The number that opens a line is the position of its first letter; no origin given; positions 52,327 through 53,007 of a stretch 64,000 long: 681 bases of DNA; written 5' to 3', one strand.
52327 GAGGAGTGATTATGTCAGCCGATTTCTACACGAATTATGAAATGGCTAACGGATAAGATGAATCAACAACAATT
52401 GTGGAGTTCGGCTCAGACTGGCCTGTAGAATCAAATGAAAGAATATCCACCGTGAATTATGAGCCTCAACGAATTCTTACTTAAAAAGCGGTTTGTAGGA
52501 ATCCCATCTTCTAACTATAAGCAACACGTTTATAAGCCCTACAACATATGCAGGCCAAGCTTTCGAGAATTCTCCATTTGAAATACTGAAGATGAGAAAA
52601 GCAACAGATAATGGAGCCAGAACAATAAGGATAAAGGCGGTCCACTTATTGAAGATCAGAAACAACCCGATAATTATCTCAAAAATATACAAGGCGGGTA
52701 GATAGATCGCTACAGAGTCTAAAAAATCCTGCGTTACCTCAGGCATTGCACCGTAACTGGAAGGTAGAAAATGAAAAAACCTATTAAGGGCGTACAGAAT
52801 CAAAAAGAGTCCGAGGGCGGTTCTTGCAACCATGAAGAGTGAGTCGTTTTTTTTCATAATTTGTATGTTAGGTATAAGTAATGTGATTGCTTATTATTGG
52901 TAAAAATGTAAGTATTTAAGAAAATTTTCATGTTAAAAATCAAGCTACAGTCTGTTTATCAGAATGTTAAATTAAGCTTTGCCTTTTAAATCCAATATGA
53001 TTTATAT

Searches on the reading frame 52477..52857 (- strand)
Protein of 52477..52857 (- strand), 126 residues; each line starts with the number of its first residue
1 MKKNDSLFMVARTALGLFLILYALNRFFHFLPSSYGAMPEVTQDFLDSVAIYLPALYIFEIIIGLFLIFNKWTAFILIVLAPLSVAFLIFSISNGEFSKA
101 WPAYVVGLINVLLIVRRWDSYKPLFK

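Call 29: search_protein_families(library=pfam, proteins=[window:52477-52857:-], max_evalue=0.01)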
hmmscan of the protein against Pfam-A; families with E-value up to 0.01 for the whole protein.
window:52477-52857:- (126 aa): 1 family
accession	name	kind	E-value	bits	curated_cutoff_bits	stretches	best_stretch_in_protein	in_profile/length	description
PF07681.17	DoxX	-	0.0015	19.5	23.6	1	9-86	3-78/85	DoxX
